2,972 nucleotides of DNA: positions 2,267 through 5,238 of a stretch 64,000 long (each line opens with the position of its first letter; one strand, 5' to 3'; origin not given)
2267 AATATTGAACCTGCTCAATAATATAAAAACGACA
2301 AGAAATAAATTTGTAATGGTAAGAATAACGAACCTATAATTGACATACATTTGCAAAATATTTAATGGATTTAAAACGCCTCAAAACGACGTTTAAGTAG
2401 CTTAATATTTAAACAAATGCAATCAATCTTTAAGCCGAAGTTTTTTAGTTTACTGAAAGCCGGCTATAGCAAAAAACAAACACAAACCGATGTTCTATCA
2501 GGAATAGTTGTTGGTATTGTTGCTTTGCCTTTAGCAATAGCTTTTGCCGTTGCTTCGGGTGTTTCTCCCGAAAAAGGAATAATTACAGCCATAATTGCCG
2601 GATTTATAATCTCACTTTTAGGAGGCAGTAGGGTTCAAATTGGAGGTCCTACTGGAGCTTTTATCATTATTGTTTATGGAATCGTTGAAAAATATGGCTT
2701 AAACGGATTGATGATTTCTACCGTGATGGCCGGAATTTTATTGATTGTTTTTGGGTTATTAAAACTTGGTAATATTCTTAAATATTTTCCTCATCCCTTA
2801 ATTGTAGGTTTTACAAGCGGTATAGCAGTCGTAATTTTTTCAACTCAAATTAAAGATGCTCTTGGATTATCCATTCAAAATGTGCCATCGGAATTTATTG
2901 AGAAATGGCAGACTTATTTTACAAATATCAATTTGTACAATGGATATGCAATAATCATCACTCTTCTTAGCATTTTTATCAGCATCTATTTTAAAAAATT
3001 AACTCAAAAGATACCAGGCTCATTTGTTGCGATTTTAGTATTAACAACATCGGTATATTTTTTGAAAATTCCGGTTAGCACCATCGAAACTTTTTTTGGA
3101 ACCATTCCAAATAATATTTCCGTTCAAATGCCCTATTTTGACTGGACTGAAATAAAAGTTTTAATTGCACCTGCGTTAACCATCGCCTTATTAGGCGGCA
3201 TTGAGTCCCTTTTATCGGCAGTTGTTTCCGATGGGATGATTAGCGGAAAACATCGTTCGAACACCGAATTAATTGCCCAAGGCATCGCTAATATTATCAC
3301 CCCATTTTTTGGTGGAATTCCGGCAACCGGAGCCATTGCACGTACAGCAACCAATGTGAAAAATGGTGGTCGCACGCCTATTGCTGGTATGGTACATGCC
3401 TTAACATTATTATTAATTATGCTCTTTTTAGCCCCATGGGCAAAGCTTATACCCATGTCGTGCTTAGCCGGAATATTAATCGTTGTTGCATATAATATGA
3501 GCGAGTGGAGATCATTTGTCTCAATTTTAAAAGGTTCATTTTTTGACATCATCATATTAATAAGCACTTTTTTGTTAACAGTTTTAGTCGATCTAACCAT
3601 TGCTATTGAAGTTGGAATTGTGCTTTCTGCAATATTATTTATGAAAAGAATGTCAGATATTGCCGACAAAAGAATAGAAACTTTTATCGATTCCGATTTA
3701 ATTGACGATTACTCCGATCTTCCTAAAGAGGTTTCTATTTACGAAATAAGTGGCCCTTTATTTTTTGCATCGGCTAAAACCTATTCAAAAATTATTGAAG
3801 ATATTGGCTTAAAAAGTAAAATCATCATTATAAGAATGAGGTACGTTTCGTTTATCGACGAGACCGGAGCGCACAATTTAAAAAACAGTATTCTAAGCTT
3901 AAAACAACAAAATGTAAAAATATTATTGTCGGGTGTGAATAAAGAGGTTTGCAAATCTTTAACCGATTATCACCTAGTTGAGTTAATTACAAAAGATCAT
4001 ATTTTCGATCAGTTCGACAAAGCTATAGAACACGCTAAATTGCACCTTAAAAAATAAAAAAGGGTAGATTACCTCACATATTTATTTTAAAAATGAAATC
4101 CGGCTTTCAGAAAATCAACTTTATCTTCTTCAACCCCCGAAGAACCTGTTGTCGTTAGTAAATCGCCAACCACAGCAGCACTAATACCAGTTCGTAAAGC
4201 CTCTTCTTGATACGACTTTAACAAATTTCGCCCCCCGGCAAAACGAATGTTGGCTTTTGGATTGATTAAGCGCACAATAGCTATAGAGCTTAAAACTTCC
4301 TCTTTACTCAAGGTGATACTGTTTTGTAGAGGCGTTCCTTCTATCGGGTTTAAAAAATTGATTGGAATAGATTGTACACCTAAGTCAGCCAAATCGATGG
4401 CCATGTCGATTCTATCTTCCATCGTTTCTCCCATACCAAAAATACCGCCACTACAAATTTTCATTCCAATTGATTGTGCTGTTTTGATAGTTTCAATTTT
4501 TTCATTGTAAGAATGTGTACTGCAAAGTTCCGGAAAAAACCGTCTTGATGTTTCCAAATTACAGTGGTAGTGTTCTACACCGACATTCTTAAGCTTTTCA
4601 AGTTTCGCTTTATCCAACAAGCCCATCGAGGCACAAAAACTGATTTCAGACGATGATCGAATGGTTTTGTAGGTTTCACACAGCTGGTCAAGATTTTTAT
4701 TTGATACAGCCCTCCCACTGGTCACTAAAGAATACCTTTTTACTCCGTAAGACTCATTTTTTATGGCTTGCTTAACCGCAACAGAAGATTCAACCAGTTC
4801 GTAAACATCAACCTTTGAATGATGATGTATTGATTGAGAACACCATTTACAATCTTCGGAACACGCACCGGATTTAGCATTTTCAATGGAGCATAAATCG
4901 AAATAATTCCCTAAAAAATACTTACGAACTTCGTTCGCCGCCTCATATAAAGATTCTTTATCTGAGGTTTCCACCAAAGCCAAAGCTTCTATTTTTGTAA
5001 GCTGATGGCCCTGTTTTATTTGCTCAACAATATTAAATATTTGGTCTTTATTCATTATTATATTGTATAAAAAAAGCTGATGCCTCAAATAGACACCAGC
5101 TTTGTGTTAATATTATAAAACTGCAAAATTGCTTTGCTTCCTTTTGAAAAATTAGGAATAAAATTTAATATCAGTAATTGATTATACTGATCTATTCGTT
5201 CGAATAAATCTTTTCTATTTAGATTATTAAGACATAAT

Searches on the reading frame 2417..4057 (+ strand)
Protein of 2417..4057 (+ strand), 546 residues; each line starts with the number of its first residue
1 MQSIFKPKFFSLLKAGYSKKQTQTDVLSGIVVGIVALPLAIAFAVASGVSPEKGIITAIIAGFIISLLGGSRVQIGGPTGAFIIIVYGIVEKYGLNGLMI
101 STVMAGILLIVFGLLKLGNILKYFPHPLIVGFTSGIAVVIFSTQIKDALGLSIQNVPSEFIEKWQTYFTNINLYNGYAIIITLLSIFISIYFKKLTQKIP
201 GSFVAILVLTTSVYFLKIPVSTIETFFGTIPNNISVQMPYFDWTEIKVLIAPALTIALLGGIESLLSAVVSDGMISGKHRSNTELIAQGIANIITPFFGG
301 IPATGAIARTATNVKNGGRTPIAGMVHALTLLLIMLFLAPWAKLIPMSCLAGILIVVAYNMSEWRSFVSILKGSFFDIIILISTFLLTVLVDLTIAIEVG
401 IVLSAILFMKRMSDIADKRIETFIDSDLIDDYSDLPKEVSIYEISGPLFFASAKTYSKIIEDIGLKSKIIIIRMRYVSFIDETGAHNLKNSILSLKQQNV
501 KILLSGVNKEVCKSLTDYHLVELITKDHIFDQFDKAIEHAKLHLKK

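Call 59: search_protein_families(library=pfam, proteins=[window:2417-4057:+], max_evalue=0.00001)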
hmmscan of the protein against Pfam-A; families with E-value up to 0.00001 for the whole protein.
window:2417-4057:+ (546 aa): 3 families
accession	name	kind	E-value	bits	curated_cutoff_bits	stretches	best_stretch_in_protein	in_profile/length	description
PF00916.26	Sulfate_transp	-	4.7e-82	276.2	23.2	1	24-384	3-380/380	Sulfate permease family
PF01740.26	STAS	-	1.9e-14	53.7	22.6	1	438-536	9-106/106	STAS domain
PF16983.11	MFS_MOT1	-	6.6e-07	30.1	30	0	279-360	27-110/111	Molybdate transporter of MFS superfamily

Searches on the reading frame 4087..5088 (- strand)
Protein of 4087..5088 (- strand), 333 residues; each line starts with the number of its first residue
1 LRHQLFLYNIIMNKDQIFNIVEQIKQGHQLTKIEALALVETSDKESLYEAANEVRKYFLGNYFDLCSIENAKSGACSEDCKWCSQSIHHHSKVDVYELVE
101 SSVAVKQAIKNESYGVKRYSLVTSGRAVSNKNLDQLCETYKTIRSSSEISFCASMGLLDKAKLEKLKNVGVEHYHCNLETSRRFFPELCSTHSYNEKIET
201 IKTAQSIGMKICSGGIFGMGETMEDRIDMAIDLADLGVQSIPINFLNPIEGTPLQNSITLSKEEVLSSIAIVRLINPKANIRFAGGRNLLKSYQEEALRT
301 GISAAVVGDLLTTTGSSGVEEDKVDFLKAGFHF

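Call 59: search_protein_families(library=pfam, proteins=[window:4087-5088:-], max_evalue=0.00001)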
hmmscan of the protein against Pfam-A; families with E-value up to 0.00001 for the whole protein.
window:4087-5088:- (333 aa): 2 families
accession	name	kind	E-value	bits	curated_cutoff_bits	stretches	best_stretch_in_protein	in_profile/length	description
PF06968.18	BATS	-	2.4e-21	76.1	22.2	1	242-331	1-87/88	Biotin and Thiamin Synthesis associated domain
PF04055.27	Radical_SAM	-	1.1e-20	74.9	29.5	1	74-230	5-163/166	Radical SAM superfamily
